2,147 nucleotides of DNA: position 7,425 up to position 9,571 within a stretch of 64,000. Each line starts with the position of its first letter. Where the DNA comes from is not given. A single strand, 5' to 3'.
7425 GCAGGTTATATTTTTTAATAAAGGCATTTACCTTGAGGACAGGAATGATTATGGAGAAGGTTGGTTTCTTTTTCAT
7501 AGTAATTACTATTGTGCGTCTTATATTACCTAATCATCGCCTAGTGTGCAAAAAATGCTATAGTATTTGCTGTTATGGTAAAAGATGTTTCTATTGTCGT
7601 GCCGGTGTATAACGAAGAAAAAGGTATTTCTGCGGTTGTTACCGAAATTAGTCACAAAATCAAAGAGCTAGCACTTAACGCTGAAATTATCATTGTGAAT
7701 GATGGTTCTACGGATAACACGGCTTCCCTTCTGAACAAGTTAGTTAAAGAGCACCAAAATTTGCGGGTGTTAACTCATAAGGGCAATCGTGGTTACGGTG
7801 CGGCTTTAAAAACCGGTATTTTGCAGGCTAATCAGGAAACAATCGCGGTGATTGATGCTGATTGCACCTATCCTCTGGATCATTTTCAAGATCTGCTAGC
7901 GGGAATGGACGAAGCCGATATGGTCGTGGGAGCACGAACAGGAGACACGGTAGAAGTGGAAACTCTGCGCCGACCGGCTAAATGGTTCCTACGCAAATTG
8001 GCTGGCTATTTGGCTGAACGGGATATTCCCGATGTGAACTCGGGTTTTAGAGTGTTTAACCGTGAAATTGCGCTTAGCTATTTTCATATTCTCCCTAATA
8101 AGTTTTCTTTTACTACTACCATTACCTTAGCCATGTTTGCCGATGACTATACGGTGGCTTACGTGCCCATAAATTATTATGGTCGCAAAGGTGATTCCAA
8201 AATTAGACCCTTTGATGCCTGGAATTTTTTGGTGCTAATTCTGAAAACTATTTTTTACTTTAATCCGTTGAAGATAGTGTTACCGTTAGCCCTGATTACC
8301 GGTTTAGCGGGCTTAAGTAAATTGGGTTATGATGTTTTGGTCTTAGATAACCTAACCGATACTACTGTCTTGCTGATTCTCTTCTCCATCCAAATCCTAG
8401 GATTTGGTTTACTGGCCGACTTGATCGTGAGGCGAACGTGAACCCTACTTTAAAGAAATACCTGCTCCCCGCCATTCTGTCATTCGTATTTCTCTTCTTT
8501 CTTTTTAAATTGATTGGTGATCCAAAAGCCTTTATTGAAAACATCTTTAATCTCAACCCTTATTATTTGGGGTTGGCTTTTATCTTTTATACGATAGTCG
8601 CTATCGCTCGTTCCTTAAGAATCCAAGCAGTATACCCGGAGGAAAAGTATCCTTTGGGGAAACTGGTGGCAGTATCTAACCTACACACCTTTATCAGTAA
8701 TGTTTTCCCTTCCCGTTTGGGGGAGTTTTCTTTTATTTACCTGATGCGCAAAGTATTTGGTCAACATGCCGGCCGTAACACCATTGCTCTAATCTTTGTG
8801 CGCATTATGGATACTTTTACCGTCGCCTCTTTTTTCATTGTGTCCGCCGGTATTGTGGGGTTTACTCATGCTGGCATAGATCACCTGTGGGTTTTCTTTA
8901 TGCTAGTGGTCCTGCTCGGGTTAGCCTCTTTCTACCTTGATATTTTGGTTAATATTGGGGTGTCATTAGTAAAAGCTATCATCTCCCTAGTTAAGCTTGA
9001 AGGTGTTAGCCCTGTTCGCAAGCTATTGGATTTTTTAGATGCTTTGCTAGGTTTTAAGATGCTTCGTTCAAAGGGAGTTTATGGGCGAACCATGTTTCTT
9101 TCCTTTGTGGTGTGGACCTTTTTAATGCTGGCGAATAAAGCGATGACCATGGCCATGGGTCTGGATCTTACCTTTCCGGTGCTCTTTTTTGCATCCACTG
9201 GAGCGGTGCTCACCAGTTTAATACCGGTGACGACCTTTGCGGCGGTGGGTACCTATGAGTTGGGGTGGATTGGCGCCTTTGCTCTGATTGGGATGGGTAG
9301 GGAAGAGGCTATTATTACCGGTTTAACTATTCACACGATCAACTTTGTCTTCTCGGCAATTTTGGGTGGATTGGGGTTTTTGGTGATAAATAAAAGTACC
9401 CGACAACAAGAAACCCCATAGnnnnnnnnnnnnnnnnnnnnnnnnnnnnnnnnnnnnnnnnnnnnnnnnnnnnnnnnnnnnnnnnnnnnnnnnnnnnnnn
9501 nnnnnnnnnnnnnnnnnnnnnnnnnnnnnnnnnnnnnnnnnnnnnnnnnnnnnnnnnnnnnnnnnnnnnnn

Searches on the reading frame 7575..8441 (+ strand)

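Call 27: search_protein_families(library=pfam, proteins=[window:7575-8441:+], max_evalue=0.0001)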
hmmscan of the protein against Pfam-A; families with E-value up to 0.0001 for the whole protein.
window:7575-8441:+ (288 aa): 3 families
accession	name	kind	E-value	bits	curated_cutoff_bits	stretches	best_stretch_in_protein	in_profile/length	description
PF00535.33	Glycos_transf_2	-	1.1e-31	110.5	23.3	1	6-166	1-164/168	Glycosyl transferase family 2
PF10111.15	Glyco_tranf_2_2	-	2.7e-10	40.6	27.3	1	6-109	1-104/276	Glycosyltransferase like family 2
PF13641.12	Glyco_tranf_2_3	-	8.3e-09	36.2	27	1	4-111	2-111/230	Glycosyltransferase like family 2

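Call 86: search_protein_families(library=ncbifam, proteins=[window:7575-8441:+], max_evalue=0.001)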
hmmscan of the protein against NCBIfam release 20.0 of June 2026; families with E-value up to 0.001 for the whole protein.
window:7575-8441:+ (288 aa): 24 families
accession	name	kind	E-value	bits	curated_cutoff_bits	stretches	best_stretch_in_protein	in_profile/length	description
TIGR04182.1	glyco_TIGR04182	equivalog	1.9e-28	99.7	325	1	4-286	1-284/293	S-layer glycoprotein N-glycosyltransferase AglJ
NF047588.1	GlcsyltransPgfSStrep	equivalog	1.8e-21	76.7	500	1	5-245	3-240/308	glycosyltransferase PgfS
TIGR03937.1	PgaC_IcaA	equivalog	2.7e-21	76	422.3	1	3-124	45-162/407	poly-beta-1,6-N-acetyl-D-glucosamine synthase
NF041391.1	DPhHxTase_Halo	equivalog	2.8e-21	75.5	375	1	11-214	3-196/213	dolichyl-phosphate hexose transferase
NF007986.1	PRK10714.1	equivalog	4.9e-19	68.5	529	1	2-248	5-247/316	undecaprenyl-phosphate 4-deoxy-4-formamido-L-arabinose transferase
NF058614.1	PPMAGASynPpgS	equivalog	9.8e-18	64.4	370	1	4-200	1-195/226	polyprenyl-phospho-N-acetylgalactosaminyl synthase PpgS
NF007482.0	PRK10073.1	equivalog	3.4e-16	59.2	423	1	3-119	6-118/334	glycosyltransferase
TIGR03965.1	mycofact_glyco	equivalog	3.1e-14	52.7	280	1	3-117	74-185/467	mycofactocin biosynthesis glycosyltransferase MftF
TIGR04283.1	glyco_like_mftF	equivalog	2.1e-13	50.4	182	1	5-119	1-105/221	TIGR04283 family arsenosugar biosynthesis glycosyltransferase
NF041875.1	EPS_EpsD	equivalog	4.6e-13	49.3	370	1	5-112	1-105/325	exopolysaccharide biosynthesis glycosyltransferase EpsD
NF047683.1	TeichurnBiosyTuaG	equivalog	3.4e-12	46.6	400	1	4-116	7-116/252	teichuronic acid biosynthesis protein TuaG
NF010496.0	PRK13915.1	equivalog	4.6e-12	45.6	262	1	3-108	31-138/307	glucosyl-3-phosphoglycerate synthase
NF038302.1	EPS_HpsE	equivalog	1.5e-11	43.9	300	1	4-99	2-99/307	hormogonium polysaccharide biosynthesis glycosyltransferase HpsE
TIGR03111.1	glyc2_xrt_Gpos1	hypoth_equivalog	4.5e-10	38.9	363.95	1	4-140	50-185/439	TIGR03111 family XrtG-associated glycosyltransferase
NF045692.1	OglycostaseCruG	equivalog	4.3e-07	29.2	600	1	2-97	40-138/386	2'-O-glycosyltransferase CruG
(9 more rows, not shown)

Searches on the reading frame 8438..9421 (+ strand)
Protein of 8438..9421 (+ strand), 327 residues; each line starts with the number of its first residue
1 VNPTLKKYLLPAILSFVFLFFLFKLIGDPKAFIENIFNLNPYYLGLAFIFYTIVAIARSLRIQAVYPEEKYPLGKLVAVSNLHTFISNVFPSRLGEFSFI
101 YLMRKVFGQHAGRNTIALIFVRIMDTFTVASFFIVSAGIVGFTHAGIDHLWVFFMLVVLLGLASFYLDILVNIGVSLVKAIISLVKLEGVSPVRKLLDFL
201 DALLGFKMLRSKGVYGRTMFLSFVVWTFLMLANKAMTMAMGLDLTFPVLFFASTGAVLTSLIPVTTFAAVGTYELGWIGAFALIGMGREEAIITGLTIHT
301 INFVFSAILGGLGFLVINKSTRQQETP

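Call 27: search_protein_families(library=pfam, proteins=[window:8438-9421:+], max_evalue=0.0001)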
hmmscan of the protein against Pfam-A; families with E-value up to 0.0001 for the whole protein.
window:8438-9421:+ (327 aa): 1 family
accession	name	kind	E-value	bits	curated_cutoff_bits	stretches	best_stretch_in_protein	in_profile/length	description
PF03706.18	LPG_synthase_TM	-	5.3e-26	92.2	33.4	1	12-310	5-302/302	Lysylphosphatidylglycerol synthase TM region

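Call 85: search_protein_families(library=pfam, proteins=[window:8438-9421:+], max_evalue=0.01)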
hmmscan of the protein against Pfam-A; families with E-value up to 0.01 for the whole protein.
window:8438-9421:+ (327 aa): 1 family
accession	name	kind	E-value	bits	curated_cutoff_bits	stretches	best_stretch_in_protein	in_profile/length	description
PF03706.18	LPG_synthase_TM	-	5.3e-26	92.2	33.4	1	12-310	5-302/302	Lysylphosphatidylglycerol synthase TM region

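Call 86: search_protein_families(library=ncbifam, proteins=[window:8438-9421:+], max_evalue=0.001)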
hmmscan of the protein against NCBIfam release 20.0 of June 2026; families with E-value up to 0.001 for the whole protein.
window:8438-9421:+ (327 aa): 1 family
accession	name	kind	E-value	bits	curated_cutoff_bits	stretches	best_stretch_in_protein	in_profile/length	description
TIGR00374.1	TIGR00374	subfamily_domain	2.9e-18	66.4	43.2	1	13-323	2-319/323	flippase-like domain-containing protein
